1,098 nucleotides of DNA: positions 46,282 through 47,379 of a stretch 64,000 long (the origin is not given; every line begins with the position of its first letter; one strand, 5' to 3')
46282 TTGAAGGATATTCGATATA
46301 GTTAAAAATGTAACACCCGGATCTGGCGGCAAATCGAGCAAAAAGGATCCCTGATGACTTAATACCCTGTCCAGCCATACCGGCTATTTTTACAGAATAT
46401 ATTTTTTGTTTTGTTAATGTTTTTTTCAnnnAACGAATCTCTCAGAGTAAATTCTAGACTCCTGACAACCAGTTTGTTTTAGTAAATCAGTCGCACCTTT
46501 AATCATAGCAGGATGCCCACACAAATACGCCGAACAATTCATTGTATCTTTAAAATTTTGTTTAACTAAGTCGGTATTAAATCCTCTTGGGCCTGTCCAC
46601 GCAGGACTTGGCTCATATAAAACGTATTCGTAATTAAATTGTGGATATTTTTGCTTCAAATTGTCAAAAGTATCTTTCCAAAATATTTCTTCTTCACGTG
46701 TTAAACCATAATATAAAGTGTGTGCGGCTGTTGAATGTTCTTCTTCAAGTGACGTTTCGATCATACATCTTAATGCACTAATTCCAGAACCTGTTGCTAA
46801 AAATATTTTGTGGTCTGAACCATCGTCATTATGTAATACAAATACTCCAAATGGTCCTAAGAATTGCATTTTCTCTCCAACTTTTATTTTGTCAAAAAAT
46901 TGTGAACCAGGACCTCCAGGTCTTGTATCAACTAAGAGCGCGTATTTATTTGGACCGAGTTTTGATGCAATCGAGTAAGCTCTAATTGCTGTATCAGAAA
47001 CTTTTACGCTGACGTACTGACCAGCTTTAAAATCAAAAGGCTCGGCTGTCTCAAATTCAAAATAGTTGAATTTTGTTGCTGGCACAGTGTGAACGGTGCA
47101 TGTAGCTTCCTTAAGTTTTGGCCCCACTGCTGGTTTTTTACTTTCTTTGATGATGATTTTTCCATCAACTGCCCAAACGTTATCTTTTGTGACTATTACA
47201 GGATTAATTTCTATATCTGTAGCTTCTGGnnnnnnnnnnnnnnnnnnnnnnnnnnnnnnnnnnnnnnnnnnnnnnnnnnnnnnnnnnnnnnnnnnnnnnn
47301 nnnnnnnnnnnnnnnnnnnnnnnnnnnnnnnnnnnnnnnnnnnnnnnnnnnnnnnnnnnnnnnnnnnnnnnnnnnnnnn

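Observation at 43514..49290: Fermentative energy module in which the ADP-forming acetyl-CoA synthetase carries a C-terminal FNR-like flavin reductase domain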

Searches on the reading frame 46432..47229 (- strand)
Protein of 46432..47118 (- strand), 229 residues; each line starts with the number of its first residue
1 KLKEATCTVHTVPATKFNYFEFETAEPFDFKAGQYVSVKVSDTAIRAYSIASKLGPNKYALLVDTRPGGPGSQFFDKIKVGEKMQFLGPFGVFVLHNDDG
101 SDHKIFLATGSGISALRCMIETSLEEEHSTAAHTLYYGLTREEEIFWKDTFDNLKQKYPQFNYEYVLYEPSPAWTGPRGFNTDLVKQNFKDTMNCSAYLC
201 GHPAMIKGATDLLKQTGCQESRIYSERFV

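Call 19: search_solved_structures(query=window:46432-47118:-, max_evalue=0.001, show_alignments=3)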
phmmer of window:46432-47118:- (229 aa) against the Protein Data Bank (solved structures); distinct sequences matched with E-value up to 0.001: 109 (the best 60 are shown).
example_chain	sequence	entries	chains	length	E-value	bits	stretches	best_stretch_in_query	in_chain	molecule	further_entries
5ogx_A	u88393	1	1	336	1.8e-21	80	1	23-228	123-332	Cytochrome P450 reductase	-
7qty_A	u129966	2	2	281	3.9e-21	78.9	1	7-226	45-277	Na(+)-translocating NADH-quinone reductase subunit F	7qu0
7qu3_A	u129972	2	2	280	8.6e-21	77.8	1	7-224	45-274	Na(+)-translocating NADH-quinone reductase subunit F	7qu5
1tvc_A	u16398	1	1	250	1.8e-20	76.8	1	29-228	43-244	METHANE MONOOXYGENASE COMPONENT C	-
1krh_A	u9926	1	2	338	1e-19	74.3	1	26-228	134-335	Benzoate 1,2-Dioxygenase Reductase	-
4u9u_A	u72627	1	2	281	2.5e-19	73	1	13-226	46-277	Na(+)-translocating NADH-quinone reductase subunit F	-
8ad4_A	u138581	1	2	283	2.5e-19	73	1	13-226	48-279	Na(+)-translocating NADH-quinone reductase subunit F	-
4uaj_A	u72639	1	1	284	2.6e-19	73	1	13-226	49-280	Na(+)-translocating NADH-quinone reductase subunit F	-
8ad3_A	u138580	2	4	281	3.8e-19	72.4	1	13-223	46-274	Na(+)-translocating NADH-quinone reductase subunit F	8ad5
8a1t_F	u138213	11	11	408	7.8e-19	71.4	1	13-226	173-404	Na(+)-translocating NADH-quinone reductase subunit F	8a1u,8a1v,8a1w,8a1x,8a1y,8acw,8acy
7xk3_F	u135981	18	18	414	8.2e-19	71.3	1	13-226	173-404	Na(+)-translocating NADH-quinone reductase subunit F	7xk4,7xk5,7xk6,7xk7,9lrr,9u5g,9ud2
4wqm_A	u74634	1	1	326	1.5e-16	63.9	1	22-214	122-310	Toluene-4-monooxygenase electron transfer component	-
2r6h_A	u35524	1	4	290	7.6e-16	61.6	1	65-226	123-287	NADH:ubiquinone oxidoreductase, Na translocating, F subunit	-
2eix_A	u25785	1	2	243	8e-16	61.6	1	14-215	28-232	NADH-cytochrome b5 reductase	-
7rom_A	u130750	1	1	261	1.3e-15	60.9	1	6-214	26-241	NADH-cytochrome b5 reductase 1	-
1qfj_A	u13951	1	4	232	4.6e-10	42.7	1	25-228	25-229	PROTEIN (FLAVIN REDUCTASE)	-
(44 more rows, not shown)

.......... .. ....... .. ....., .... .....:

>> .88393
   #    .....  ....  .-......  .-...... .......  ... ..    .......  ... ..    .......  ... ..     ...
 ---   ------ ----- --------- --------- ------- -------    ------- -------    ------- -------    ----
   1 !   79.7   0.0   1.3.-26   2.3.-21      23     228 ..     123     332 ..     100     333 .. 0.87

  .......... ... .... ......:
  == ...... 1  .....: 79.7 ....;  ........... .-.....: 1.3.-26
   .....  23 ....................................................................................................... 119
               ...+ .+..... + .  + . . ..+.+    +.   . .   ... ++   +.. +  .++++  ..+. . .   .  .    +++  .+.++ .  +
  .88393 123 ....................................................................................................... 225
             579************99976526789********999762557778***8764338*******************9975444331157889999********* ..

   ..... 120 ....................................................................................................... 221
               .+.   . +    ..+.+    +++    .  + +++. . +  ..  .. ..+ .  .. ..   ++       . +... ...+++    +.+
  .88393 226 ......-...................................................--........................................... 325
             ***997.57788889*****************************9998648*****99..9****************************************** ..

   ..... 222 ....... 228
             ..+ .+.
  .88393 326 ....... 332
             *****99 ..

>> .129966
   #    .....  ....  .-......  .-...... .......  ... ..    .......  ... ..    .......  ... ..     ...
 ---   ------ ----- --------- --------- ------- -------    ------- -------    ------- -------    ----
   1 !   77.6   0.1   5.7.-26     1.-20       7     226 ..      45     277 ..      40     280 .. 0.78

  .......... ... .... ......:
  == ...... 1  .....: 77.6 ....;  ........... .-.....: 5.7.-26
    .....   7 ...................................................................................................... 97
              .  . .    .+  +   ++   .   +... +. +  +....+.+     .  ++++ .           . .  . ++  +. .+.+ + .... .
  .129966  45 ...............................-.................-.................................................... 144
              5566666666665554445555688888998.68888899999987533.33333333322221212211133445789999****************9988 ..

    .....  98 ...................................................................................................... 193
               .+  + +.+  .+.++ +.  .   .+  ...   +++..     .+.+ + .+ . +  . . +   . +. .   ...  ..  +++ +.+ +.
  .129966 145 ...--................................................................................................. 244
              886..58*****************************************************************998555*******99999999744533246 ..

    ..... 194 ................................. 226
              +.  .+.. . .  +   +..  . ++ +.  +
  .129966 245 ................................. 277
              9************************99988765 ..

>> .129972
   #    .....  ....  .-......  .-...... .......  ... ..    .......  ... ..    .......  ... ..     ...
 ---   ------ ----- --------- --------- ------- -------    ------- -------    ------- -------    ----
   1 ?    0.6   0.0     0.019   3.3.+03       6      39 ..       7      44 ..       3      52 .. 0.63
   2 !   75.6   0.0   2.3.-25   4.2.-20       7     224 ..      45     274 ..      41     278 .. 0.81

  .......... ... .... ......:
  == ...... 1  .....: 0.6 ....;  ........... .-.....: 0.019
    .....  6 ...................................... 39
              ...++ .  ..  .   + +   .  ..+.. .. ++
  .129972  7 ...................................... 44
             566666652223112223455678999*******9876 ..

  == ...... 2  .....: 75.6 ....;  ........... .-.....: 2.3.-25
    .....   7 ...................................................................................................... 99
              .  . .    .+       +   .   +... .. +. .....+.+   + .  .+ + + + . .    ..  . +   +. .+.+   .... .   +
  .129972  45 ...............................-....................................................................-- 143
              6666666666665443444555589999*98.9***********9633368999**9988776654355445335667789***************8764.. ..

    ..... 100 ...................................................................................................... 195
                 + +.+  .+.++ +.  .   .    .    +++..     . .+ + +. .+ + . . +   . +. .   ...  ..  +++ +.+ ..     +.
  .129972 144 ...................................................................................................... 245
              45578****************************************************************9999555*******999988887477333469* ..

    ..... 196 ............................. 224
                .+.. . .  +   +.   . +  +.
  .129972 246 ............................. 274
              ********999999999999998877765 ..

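Call 25: search_protein_representatives(protein=window:46432-47118:-)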
Query: 229 residues. Proteins with E-value up to 0.001 (for the whole library): 10588; up to 1e-10: 3057; up to 1e-30: 58. The best 150 are listed.
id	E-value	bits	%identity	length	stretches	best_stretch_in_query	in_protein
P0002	7.8e-100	349.5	66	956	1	2-228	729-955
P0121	5.7e-64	232.2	45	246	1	2-228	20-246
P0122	6.5e-64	232.0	50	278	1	15-228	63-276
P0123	1.4e-63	230.9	47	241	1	5-227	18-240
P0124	4.3e-63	229.3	46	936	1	3-228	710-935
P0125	1.0e-62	228.1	46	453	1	7-228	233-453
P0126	3.5e-59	216.5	43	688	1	4-228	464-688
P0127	1.9e-54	201.0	45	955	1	10-228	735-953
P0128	2.4e-52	194.2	43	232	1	14-228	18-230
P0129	1.9e-50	188.0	40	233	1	3-228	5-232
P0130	2.2e-48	181.2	37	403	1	2-228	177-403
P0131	4.3e-41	157.3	40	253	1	7-228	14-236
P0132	5.6e-41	157.0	37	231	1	12-228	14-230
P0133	6.7e-41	156.7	39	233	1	15-228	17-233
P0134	2.8e-40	154.7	43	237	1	30-228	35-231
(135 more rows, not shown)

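Call 26: find_encoding_contigs(protein=P0121, flank=6000, max_places=3)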
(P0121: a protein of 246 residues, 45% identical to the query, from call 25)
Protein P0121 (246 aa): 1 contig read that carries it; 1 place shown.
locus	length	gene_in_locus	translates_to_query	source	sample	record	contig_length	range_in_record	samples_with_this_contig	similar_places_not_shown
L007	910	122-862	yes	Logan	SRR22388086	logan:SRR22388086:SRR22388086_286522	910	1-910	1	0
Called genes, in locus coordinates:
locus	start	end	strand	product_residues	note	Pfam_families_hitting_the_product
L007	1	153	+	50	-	?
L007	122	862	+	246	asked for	PF00970:FAD_binding_6, PF00175:NAD_binding_1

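Call 27: find_encoding_contigs(protein=P0123, flank=6000, max_places=3)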
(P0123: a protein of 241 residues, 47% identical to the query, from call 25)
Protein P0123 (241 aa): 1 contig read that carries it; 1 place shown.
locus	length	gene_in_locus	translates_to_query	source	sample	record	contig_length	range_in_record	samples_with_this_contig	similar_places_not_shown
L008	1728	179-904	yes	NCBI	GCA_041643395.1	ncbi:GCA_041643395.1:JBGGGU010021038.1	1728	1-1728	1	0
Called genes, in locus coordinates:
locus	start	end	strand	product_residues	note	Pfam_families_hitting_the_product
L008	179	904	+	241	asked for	PF00970:FAD_binding_6, PF00175:NAD_binding_1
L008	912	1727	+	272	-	?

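Call 32: find_encoding_contigs(protein=P0128, flank=6000, max_places=3)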
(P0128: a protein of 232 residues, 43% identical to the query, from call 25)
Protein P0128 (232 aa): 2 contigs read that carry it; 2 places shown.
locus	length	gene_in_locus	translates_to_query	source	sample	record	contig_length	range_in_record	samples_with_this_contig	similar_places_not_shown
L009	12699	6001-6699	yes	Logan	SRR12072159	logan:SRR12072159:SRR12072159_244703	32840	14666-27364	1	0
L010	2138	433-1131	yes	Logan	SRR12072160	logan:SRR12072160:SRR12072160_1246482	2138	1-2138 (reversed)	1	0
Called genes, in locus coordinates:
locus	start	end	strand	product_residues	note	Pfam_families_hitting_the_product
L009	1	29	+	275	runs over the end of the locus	PF00119:ATP-synt_A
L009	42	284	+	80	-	PF00137:ATP-synt_C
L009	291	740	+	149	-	-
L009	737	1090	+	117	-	PF00213:OSCP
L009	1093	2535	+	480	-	PF02874:ATP-synt_ab_N (weak), PF00006:ATP-synt_ab, PF06745:ATPase (weak), PF00306:ATP-synt_ab_C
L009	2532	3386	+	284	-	PF00231:ATP-synt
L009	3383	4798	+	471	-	PF02874:ATP-synt_ab_N, PF00006:ATP-synt_ab, PF22919:ATP-synt_VA_C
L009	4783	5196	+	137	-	PF02823:ATP-synt_DE_N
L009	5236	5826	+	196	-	-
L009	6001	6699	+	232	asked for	PF00970:FAD_binding_6 (weak), PF00175:NAD_binding_1, PF08030:NAD_binding_6 (faint)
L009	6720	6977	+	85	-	PF06902:Fer4_19 (faint), PF13459:Fer4_15, PF13370:Fer4_13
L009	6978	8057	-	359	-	-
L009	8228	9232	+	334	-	-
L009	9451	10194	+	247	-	PF13098:Thioredoxin_2 (weak), PF13462:Thioredoxin_4, PF01323:DSBA (faint)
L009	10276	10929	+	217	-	-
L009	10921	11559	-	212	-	PF00730:HhH-GPD, PF00633:HHH (faint)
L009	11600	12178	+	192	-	PF14907:NTP_transf_5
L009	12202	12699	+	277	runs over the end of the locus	PF21088:MS_channel_1st, PF00924:MS_channel_2nd, PF21082:MS_channel_3rd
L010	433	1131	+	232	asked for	PF00970:FAD_binding_6 (weak), PF00175:NAD_binding_1, PF08030:NAD_binding_6 (faint)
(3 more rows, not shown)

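Call 33: find_encoding_contigs(protein=P0129, flank=6000, max_places=3)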
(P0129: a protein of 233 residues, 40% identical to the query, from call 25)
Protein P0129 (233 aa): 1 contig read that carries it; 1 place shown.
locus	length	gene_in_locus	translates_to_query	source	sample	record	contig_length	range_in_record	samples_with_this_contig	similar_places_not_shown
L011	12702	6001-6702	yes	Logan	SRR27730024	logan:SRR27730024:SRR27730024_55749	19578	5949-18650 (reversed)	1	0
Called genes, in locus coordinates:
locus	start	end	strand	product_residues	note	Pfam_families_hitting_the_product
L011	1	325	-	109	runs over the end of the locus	-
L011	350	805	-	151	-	PF02367:TsaE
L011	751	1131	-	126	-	PF04892:VanZ-LLP1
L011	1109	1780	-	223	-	-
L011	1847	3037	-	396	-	PF01551:Peptidase_M23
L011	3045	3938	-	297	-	PF18075:FtsX_ECD, PF02687:FtsX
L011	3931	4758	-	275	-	PF03193:RsgA_GTPase (weak), PF00005:ABC_tran, PF13401:AAA_22 (weak), PF13304:AAA_21 (faint)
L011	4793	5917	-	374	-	PF02646:RmuC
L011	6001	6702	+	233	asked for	PF00970:FAD_binding_6 (weak), PF00175:NAD_binding_1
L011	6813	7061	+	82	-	PF06902:Fer4_19 (weak), PF13370:Fer4_13, PF13459:Fer4_15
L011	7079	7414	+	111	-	PF01588:tRNA_bind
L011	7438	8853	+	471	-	PF00133:tRNA-synt_1, PF09334:tRNA-synt_1g, PF00133:tRNA-synt_1, PF01406:tRNA-synt_1e (weak)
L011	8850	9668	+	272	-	PF01026:TatD_DNase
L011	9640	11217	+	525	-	-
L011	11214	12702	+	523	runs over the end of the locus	PF00953:Glycos_transf_4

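Call 38: find_related_loci(query=A3, collection=genome_contigs, flank=10000)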
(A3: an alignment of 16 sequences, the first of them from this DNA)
Query A3 (266 aa) in genome_contigs; peptide patterns used: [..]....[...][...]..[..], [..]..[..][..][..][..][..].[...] (x = any residue, [..] = any of these).
600 stretches matched a pattern (row limit reached: there are more); 498 encode a relative of the query (tblastn E <= 1e-3); the best 80 are kept; 80 distinct loci.
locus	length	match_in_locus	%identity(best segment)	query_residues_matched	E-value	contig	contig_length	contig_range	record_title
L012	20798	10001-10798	52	1-265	1e-94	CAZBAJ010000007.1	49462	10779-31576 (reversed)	MAG TPA_asm: uncultured Candidatus Saccharibacteria bacterium isolate SRP263991_co1_503 genome assembly, contig: NODE_66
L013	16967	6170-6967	47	1-265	2e-86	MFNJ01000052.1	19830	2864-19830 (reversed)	MAG: Candidatus Levybacteria bacterium RIFCSPHIGHO2_01_FULL_36_15 rifcsphigho2_01_scaffold_7575, whole genome shotgun se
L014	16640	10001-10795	46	2-265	1e-81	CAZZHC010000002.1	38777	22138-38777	MAG TPA_asm: uncultured Gammaproteobacteria bacterium isolate SRP269290_co4_53 genome assembly, contig: NODE_407_length_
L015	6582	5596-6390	48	1-265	3e-79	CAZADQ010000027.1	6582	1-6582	MAG TPA_asm: uncultured Candidatus Saccharibacteria bacterium isolate SRP192927_co10_439 genome assembly, contig: NODE_1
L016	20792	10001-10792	47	2-265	7e-79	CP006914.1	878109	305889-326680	Candidate division WWE3 bacterium RAAC2_WWE3_1 chromosome, complete genome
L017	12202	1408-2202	45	1-265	1e-75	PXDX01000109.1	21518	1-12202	MAG: candidate division WWE3 bacterium isolate T3Sed10_354 T3-Sed10-C4243, whole genome shotgun sequence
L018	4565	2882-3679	43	1-265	2e-74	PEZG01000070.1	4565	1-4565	MAG: Candidatus Roizmanbacteria bacterium CG09_land_8_20_14_0_10_41_9 CG09_land_8_20_14_0.10_scaffold_7702_c, whole geno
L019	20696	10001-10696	43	34-265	3e-64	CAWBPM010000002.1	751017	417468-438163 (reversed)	MAG: Candidatus Levybacteria bacterium isolate MFD01476.bin.1.72 genome assembly, contig: contig_44254, whole genome sho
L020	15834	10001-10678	42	38-264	8e-61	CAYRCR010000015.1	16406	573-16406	MAG TPA_asm: uncultured Gammaproteobacteria bacterium isolate SRP050083_co1_366 genome assembly, contig: NODE_1470_lengt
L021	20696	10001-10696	39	37-265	3e-43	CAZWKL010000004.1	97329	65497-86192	MAG TPA_asm: uncultured Pseudomonadales bacterium isolate binchicken_co173_42 genome assembly, contig: NODE_663_length_9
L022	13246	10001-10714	38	31-265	2e-43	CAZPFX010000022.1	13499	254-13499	MAG TPA_asm: uncultured Pseudomonadales bacterium isolate SRP118108_co5_543 genome assembly, contig: NODE_4644_length_13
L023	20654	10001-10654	36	52-265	3e-39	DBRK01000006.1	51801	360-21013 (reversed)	MAG TPA_asm: Patescibacteria group bacterium UBA1370 UBA1370_contig_6272, whole genome shotgun sequence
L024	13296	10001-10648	35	53-265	8e-36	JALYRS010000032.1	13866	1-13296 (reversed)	MAG: bacterium isolate MDV bin95 SD1455_NODE_630_length_13866_cov_1.163112, whole genome shotgun sequence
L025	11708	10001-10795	46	1-265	2e-82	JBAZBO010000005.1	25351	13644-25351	MAG: Patescibacteria group bacterium isolate SO_2017_GW1_114 NODE_7938_length_25351_cov_0.875000_OW334_2017, whole genom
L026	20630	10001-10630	33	59-265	7e-35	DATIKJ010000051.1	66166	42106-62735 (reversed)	MAG TPA_asm: Spirochaetia bacterium isolate SMAG_U15715 k141_72439, whole genome shotgun sequence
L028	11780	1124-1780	33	53-265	2e-33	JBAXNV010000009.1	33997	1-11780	MAG: bacterium isolate ELA488 MAG488_9, whole genome shotgun sequence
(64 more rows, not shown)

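Call 58: predict_structure(alignment_id=A3)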
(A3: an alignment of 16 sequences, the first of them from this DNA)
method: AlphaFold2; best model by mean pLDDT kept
length: 266 residues; sequences in the alignment: 16
mean_pLDDT: 87.3   pTM: 0.82
mean pLDDT of the five models: 87.3, 86.5, 85.1, 84.9, 83.9
residues with pLDDT >= 90: 188; 70-90: 39; 50-70: 26; < 50: 13
segments of 3 or more residues with pLDDT < 50: 5-10, 17-20
pLDDT, mean of each block of 10 residues (from residue 1): 48 51 54 71 95 92 91 92 93 94 86 93 92 92 95 96 95 96 95 97 96 94 90 94 94 95 71
secondary structure, 60 per line:
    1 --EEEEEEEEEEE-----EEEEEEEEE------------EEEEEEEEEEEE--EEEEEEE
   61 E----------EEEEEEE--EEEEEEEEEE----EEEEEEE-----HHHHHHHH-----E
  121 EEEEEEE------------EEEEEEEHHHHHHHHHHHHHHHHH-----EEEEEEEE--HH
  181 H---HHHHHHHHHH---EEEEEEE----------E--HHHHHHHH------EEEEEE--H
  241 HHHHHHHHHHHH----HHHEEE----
elements in order: E3-13 E19-27 E40-51 E54-61 E72-78 E81-90 E95-101 H107-114 E120-127 E140-146 H147-163 E169-176 H185-194 E198-204 H218-225 E232-237 H240-252 E260-262

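Call 61: fold_search(model_id=the predicted structure, library=pdb)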
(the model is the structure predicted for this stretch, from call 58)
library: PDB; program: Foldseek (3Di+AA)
matches with E <= 10: 1280; with E <= 0.001: 334
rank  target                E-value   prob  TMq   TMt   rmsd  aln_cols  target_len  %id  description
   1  2r6h_B                1.2e-21  1.00  0.77  0.72   4.3       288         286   21  Crystal structure of the domain comprising the NAD binding and the FAD binding regions of the NADH:ubiquinone oxidored (released 2007-09-11)
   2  8ad3_B                4.4e-21  1.00  0.75  0.72   4.5       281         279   24  X-ray structure of NqrF(129-408)of Vibrio cholerae variant F406A (released 2023-07-12)
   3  2r6h_C                6.3e-21  1.00  0.77  0.71   5.4       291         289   21  Crystal structure of the domain comprising the NAD binding and the FAD binding regions of the NADH:ubiquinone oxidored (released 2007-09-11)
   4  2r6h_A                6.7e-21  1.00  0.78  0.73   4.2       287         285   21  Crystal structure of the domain comprising the NAD binding and the FAD binding regions of the NADH:ubiquinone oxidored (released 2007-09-11)
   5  7qu3                  6.7e-21  1.00  0.77  0.74   3.0       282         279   26  X-ray structure of FAD domain of NqrF of Pseudomonas aeruginosa (released 2022-02-09)
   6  7qty                  7.6e-21  1.00  0.76  0.73   4.5       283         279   25  X-ray structure of FAD domain of NqrF of Klebsiella pneumoniae (released 2022-02-09)
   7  4u9u_A                7.6e-21  1.00  0.75  0.72   4.4       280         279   24  Crystal structure of NqrF FAD-binding domain from Vibrio cholerae (released 2014-12-03)
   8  8ad3_A                9.1e-21  1.00  0.75  0.72   4.5       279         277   24  X-ray structure of NqrF(129-408)of Vibrio cholerae variant F406A (released 2023-07-12)
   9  4u9u_B                9.1e-21  1.00  0.76  0.73   4.7       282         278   24  Crystal structure of NqrF FAD-binding domain from Vibrio cholerae (released 2014-12-03)
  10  8ad5_A                1.0e-20  1.00  0.76  0.73   4.4       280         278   24  X-ray structure of NqrF(129-408)of Vibrio cholerae variant F406A (released 2023-07-12)
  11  2r6h_D                1.2e-20  1.00  0.77  0.73   4.0       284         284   21  Crystal structure of the domain comprising the NAD binding and the FAD binding regions of the NADH:ubiquinone oxidored (released 2007-09-11)
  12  8ad4_A                1.4e-20  1.00  0.76  0.73   4.5       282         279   24  X-ray structure of NqrF(129-408)of Vibrio cholerae in complex with NADH (released 2023-07-12)
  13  7qu5                  1.9e-20  1.00  0.77  0.73   3.1       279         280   25  X-ray structure of FAD domain of NqrF of Pseudomonas aeruginosa (released 2022-02-09)
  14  5ogx                  5.5e-20  1.00  0.79  0.64   1.9       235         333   28  Crystal structure of Amycolatopsis cytochrome P450 reductase GcoB. (released 2018-07-04)
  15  8ad0_F                5.8e-20  1.00  0.77  0.51   4.3       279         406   24  X-ray structure of Na+-NQR from Vibrio cholerae in different conformation at 3.1 A (released 2023-07-12)
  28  1qfj_A                2.9e-18  1.00  0.77  0.90   2.1       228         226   22  CRYSTAL STRUCTURE OF NAD(P)H:FLAVIN OXIDOREDUCTASE FROM ESCHERICHIA COLI (released 1999-06-01)
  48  1fdr                  4.3e-16  1.00  0.75  0.81   2.9       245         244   18  FLAVODOXIN REDUCTASE FROM E. COLI (released 1997-09-17)
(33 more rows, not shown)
